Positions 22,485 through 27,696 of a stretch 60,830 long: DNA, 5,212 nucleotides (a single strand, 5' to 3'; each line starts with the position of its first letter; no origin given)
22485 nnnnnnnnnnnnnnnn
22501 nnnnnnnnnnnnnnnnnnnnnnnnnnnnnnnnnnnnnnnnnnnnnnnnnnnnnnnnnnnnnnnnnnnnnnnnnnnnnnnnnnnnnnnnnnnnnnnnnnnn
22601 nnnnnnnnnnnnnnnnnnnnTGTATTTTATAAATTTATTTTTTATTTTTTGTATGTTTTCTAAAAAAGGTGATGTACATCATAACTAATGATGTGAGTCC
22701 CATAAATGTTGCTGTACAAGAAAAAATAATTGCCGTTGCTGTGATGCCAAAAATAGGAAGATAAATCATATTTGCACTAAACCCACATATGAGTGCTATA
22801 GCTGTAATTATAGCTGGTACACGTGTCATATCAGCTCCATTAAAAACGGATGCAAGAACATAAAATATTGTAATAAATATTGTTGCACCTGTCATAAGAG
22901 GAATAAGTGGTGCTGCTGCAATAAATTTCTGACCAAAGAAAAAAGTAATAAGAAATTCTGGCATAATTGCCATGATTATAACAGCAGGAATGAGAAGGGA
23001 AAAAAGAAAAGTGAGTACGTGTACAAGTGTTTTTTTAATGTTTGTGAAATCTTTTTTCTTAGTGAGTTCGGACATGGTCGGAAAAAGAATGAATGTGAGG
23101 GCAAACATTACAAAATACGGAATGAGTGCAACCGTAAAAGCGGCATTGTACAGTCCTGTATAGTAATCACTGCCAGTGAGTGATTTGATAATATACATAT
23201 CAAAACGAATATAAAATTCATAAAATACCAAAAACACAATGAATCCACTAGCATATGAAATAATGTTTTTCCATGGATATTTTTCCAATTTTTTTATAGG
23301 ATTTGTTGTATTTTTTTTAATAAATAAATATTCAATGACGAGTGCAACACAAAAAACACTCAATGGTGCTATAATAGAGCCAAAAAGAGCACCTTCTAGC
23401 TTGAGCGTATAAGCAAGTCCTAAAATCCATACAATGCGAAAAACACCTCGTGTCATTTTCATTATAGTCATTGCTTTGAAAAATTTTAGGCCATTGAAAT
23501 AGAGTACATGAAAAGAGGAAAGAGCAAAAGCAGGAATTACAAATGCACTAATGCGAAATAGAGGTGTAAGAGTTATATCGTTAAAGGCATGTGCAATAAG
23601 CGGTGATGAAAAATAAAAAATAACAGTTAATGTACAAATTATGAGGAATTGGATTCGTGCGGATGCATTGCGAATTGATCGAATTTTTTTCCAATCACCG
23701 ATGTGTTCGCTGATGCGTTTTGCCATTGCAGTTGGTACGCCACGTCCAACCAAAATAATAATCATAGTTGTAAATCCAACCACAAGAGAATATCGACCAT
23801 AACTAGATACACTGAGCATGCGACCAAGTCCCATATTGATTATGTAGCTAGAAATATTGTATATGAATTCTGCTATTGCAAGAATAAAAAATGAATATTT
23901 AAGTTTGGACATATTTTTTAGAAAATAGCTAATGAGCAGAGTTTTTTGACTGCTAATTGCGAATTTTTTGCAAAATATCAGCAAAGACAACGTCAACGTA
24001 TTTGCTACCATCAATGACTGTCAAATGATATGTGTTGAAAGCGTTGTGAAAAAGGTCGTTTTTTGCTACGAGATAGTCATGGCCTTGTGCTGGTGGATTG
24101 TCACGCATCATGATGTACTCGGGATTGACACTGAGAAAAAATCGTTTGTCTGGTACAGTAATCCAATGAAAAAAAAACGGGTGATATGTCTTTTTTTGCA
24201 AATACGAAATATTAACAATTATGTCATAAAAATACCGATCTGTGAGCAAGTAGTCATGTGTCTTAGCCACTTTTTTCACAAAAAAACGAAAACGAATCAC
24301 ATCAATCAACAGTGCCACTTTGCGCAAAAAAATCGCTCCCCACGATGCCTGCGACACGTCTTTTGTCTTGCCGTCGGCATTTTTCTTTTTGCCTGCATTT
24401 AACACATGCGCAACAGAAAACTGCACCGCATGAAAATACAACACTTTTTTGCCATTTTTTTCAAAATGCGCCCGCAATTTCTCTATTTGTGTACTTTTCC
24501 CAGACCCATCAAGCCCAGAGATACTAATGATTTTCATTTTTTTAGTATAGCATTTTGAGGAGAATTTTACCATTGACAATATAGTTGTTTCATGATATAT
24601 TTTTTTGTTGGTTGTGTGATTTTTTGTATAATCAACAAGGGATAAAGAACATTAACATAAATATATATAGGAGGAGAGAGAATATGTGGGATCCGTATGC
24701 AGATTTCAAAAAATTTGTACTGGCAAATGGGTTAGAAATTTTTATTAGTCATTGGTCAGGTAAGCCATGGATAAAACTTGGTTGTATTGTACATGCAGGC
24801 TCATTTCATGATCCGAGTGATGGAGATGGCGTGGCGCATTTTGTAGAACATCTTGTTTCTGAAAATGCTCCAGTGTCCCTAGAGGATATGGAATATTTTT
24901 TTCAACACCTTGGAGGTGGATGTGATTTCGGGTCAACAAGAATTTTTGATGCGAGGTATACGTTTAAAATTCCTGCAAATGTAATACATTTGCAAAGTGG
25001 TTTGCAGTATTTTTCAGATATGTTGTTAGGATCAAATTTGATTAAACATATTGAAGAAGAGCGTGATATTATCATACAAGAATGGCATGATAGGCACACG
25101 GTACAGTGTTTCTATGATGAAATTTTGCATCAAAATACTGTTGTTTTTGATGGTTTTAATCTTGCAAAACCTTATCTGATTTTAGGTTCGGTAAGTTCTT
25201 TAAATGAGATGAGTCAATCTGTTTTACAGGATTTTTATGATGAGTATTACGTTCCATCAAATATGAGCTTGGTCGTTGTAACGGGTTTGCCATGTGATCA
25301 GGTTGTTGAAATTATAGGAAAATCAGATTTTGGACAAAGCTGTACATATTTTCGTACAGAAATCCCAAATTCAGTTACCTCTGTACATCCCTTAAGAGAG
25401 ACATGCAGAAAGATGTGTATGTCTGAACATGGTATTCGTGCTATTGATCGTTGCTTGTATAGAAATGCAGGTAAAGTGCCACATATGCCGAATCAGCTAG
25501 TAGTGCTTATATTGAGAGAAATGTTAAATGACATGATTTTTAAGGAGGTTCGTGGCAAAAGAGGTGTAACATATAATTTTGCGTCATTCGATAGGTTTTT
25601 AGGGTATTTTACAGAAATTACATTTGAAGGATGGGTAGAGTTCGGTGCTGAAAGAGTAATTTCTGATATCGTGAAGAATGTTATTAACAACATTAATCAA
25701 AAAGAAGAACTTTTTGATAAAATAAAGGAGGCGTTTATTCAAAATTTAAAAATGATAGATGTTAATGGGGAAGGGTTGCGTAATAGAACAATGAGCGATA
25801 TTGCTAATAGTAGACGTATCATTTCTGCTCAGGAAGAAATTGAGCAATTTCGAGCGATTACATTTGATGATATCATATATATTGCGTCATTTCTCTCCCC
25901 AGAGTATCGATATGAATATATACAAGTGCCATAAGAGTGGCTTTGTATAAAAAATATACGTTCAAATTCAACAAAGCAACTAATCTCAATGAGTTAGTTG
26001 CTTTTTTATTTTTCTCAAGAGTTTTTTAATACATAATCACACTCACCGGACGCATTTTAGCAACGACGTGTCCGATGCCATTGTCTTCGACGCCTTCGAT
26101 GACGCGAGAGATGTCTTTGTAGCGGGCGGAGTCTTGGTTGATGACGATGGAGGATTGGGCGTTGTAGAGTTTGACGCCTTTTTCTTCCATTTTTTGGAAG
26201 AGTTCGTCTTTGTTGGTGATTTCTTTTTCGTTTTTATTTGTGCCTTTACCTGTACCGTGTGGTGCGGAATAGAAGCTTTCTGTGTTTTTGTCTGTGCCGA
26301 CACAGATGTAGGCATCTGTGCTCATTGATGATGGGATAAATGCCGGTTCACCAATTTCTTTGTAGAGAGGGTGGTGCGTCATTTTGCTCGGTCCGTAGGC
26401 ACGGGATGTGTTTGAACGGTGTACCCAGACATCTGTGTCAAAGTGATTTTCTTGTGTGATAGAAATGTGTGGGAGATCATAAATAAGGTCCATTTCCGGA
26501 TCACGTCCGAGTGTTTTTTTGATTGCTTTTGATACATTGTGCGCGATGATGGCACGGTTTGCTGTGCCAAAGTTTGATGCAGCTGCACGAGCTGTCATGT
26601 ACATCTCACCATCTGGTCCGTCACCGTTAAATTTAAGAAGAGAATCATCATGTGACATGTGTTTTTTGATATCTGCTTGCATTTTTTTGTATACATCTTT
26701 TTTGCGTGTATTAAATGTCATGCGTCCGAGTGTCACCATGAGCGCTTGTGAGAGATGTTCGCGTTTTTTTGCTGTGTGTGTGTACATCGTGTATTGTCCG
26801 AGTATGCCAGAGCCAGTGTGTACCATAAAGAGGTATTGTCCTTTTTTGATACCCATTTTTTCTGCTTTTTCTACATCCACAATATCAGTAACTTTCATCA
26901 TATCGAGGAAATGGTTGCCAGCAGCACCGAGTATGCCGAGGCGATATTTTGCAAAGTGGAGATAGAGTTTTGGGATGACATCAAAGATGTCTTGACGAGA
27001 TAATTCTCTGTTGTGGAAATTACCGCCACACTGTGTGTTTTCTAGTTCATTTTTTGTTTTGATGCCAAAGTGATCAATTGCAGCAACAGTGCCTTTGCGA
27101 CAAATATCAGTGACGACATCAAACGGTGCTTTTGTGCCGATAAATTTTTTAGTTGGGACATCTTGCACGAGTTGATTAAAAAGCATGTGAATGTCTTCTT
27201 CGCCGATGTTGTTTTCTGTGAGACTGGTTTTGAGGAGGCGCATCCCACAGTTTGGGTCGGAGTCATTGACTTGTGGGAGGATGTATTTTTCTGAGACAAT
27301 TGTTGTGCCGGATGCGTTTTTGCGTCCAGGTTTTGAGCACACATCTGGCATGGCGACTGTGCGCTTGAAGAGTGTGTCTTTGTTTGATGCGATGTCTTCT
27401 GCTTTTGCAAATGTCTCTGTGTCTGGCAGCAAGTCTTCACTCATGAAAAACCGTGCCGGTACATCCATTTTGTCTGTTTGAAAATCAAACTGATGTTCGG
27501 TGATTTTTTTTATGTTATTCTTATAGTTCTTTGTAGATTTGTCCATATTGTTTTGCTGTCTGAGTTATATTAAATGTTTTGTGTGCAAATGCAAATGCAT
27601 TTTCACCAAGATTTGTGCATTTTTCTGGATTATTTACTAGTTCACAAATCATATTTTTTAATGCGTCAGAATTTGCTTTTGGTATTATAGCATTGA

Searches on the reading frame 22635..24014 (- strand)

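Call 48: search_protein_families(library=pfam, proteins=[window:22635-24014:-], max_evalue=0.001)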
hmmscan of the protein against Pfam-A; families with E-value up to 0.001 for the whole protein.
window:22635-24014:- (459 aa): 3 families
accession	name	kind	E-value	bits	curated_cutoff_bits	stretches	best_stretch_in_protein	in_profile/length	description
PF01943.22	Polysacc_synt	-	8.8e-23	81.5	28.2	1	41-317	4-273/274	Polysaccharide biosynthesis protein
PF13440.11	Polysacc_synt_3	-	1.8e-18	67.3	23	1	63-368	2-292/293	Polysaccharide biosynthesis protein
PF01554.23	MatE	-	3e-07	30.7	24.9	1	264-416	8-160/161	MatE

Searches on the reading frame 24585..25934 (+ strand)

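Call 83: search_protein_families(library=pfam, proteins=[window:24585-25934:+], max_evalue=0.00001)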
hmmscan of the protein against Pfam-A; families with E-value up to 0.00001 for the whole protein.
window:24585-25934:+ (449 aa): 2 families
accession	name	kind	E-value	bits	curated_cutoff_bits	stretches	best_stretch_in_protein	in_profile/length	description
PF00675.25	Peptidase_M16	-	4.8e-10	40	22.3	1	64-169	14-118/149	Insulinase (Peptidase family M16)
PF05193.26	Peptidase_M16_C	-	7.6e-07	29.6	23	0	212-382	5-179/181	Peptidase M16 inactive domain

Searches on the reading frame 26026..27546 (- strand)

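Call 48: search_protein_families(library=pfam, proteins=[window:26026-27546:-], max_evalue=0.001)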
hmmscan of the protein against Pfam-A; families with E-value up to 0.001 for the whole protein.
window:26026-27546:- (506 aa): 1 family
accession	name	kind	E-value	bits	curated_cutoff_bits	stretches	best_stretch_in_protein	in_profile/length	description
PF01139.22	RtcB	-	5.6e-72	243.7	27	1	58-504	10-424/426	tRNA-splicing ligase RtcB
